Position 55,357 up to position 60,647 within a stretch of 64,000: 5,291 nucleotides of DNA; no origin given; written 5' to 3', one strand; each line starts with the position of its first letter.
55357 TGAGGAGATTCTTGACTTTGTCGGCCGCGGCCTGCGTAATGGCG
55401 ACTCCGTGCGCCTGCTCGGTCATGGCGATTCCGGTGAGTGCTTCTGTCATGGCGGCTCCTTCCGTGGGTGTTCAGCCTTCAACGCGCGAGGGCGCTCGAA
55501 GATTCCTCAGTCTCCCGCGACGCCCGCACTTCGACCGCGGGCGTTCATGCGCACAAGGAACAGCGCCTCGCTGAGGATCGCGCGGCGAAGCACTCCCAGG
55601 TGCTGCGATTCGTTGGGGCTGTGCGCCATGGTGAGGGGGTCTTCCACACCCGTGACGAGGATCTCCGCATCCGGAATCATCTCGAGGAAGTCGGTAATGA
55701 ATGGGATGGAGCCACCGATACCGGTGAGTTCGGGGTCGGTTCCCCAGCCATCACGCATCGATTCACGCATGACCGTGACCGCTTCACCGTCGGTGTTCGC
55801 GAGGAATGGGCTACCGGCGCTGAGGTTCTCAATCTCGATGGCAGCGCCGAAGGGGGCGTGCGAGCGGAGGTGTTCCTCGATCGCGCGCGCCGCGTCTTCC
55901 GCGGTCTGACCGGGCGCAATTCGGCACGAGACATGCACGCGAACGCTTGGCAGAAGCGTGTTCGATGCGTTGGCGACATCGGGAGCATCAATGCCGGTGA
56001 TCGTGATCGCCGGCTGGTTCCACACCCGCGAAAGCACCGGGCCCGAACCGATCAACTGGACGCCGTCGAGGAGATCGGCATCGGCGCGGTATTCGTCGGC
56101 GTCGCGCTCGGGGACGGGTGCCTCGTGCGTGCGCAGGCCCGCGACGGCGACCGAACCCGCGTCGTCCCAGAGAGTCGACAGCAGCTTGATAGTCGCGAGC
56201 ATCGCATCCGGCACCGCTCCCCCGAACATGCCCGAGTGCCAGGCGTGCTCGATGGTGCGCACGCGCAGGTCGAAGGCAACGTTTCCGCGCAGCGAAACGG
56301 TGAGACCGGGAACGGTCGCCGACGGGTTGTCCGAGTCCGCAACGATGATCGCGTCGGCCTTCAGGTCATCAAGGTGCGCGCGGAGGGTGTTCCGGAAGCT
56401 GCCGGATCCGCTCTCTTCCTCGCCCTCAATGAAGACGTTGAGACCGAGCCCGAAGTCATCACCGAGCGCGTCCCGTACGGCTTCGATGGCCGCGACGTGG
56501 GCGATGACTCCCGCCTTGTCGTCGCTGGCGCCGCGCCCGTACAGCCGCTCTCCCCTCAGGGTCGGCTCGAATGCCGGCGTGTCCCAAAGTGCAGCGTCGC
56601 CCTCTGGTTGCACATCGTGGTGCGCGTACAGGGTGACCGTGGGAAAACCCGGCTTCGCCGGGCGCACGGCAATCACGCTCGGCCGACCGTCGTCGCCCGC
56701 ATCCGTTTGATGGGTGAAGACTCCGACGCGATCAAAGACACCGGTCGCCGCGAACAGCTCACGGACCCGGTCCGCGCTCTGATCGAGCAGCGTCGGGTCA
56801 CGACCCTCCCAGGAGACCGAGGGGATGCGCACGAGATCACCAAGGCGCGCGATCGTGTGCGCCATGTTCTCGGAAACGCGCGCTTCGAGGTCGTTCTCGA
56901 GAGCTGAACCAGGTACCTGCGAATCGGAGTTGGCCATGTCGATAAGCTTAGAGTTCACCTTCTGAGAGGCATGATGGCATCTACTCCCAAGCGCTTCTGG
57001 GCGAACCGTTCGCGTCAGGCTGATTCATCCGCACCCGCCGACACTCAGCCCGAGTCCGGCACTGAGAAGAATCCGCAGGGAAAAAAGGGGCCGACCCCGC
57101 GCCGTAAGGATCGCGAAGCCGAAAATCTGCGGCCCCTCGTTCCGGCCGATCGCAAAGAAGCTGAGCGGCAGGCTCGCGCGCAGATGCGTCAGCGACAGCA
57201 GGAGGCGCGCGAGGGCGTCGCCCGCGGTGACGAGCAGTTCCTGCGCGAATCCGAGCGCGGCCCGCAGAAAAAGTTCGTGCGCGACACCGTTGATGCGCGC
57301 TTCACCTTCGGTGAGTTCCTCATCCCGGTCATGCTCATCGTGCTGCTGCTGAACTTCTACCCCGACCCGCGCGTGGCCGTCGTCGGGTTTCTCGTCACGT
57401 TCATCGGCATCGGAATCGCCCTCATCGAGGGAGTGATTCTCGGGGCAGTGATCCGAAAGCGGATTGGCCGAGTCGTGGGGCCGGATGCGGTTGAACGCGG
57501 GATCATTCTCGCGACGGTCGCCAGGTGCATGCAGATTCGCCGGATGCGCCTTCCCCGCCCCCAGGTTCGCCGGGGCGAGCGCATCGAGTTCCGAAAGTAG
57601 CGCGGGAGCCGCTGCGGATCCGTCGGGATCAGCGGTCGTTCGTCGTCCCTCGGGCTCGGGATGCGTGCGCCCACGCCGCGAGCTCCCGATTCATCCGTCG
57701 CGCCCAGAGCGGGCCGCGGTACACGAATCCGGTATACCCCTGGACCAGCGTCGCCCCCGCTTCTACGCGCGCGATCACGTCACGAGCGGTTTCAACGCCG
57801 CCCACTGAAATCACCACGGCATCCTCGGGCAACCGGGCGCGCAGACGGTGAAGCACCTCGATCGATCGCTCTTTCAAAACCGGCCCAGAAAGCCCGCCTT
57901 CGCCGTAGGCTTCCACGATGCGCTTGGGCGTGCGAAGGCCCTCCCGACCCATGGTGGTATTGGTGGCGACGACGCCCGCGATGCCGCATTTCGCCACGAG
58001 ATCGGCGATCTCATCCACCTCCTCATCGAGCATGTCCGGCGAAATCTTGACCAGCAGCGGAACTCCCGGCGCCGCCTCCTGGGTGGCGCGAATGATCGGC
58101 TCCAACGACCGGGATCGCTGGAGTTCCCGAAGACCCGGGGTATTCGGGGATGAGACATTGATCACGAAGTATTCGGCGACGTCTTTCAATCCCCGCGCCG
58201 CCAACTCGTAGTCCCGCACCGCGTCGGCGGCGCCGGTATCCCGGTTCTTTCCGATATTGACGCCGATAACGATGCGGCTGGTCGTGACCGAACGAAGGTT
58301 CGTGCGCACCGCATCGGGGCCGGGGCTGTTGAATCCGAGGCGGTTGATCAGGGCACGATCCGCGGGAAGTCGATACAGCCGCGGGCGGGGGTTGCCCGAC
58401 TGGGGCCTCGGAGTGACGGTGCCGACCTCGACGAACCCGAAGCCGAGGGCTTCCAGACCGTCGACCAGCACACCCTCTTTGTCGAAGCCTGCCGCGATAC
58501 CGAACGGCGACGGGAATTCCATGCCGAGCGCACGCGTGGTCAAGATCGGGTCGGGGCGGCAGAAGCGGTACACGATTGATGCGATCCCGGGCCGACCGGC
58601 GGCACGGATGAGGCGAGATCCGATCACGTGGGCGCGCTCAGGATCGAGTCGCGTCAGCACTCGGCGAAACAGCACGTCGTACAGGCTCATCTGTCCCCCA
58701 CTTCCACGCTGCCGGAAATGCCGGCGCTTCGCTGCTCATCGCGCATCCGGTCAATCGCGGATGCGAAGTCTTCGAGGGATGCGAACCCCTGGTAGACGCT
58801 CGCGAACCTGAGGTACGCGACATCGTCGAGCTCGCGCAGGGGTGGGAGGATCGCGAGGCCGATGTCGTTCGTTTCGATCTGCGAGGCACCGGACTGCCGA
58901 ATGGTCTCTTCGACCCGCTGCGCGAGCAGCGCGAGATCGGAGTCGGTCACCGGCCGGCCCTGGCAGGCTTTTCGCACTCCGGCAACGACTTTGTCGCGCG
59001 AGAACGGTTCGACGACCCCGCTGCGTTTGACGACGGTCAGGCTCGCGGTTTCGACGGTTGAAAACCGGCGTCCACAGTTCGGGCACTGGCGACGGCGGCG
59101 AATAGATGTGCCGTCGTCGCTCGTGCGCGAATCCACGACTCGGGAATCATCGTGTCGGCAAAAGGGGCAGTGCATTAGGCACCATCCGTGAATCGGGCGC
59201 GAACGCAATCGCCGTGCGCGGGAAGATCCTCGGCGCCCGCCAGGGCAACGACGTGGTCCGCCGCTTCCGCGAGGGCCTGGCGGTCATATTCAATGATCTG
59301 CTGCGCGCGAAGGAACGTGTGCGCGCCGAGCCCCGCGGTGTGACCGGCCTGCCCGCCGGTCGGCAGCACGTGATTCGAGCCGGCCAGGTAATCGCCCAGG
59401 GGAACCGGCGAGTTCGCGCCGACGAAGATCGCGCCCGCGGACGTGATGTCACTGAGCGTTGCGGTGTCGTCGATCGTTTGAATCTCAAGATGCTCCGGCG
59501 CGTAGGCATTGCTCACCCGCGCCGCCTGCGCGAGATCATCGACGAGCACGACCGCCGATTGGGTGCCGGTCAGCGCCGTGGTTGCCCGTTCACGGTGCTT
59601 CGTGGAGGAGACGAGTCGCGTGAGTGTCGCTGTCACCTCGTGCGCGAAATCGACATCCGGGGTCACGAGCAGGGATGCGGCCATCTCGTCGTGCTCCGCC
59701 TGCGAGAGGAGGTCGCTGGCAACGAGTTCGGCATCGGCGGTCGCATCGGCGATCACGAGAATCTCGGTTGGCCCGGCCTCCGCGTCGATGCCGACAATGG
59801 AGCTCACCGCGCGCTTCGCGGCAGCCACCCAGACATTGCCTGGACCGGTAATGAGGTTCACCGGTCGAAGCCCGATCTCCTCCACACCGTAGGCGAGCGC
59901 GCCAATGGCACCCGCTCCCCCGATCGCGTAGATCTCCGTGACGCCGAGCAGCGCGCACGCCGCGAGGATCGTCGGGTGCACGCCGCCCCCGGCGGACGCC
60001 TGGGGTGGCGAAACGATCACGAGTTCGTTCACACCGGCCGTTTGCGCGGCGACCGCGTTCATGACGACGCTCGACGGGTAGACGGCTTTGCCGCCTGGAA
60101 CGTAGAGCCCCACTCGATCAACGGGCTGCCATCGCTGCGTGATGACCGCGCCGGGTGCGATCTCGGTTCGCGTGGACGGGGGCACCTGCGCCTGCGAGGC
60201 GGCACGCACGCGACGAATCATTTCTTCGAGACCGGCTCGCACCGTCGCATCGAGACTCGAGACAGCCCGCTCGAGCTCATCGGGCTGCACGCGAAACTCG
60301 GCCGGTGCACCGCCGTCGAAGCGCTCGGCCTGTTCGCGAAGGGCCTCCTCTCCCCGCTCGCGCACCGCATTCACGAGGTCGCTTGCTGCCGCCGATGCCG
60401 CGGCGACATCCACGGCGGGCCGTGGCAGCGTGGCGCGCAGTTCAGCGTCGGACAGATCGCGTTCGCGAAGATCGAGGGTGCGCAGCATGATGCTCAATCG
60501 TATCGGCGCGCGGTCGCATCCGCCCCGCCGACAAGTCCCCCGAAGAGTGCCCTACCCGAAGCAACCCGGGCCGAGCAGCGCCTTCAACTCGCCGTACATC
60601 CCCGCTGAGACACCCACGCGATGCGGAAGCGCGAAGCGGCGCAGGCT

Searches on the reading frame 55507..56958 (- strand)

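Call 51: search_protein_families(library=pfam, proteins=[window:55507-56958:-], max_evalue=0.0001)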
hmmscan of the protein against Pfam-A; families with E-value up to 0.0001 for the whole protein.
window:55507-56958:- (483 aa): 2 families
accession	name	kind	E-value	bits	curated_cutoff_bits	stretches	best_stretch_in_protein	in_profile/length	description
PF01546.33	Peptidase_M20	-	2.9e-27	96.4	24.6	1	110-461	2-197/206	Peptidase family M20/M25/M40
PF07687.19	M20_dimer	-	9.9e-12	45.2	21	1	224-369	4-104/107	Peptidase dimerisation domain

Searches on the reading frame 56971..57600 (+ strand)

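Call 51: search_protein_families(library=pfam, proteins=[window:56971-57600:+], max_evalue=0.0001)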
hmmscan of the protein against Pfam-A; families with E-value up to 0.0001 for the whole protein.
window:56971-57600:+ (209 aa): 1 family
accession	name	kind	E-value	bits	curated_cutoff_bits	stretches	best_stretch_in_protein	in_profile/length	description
PF11241.13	DUF3043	-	4.2e-45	154.3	25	1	38-203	1-171/171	Protein of unknown function (DUF3043)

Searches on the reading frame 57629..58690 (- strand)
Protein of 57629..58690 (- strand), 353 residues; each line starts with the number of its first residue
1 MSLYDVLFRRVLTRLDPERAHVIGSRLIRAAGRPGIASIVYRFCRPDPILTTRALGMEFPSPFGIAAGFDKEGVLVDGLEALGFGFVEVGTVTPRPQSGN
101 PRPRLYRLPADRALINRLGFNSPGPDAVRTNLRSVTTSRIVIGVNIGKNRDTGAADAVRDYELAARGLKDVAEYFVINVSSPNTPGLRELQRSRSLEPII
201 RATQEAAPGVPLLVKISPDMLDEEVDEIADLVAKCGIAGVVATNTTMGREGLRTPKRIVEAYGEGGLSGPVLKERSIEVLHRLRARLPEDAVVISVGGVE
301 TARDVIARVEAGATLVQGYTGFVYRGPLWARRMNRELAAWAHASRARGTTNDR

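Call 52: search_protein_families(library=pfam, proteins=[window:57629-58690:-], max_evalue=0.0001)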
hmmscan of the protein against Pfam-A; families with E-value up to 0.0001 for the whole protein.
window:57629-58690:- (353 aa): 1 family
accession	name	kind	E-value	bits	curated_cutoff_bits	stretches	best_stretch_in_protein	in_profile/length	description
PF01180.27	DHO_dh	-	2.1e-82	277.1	27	1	50-338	2-288/291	Dihydroorotate dehydrogenase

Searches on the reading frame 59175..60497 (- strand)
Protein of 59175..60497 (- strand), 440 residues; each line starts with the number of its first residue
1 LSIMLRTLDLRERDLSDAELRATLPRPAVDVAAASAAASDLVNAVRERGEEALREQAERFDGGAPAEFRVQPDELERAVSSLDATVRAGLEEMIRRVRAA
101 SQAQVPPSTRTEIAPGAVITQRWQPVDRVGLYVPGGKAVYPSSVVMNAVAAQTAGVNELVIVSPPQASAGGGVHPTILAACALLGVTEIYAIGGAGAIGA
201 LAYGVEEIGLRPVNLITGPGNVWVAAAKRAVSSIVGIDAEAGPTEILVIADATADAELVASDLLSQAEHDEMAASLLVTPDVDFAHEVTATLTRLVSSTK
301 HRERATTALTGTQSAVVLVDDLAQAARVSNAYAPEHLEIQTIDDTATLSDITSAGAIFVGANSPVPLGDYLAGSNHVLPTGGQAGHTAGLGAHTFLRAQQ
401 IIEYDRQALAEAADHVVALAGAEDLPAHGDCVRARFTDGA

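Call 52: search_protein_families(library=pfam, proteins=[window:59175-60497:-], max_evalue=0.0001)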
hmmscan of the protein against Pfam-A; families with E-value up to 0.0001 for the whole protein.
window:59175-60497:- (440 aa): 1 family
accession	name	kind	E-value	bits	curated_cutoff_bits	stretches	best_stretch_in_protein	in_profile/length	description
PF00815.25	Histidinol_dh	-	4.2e-143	477.7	27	1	26-436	3-411/411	Histidinol dehydrogenase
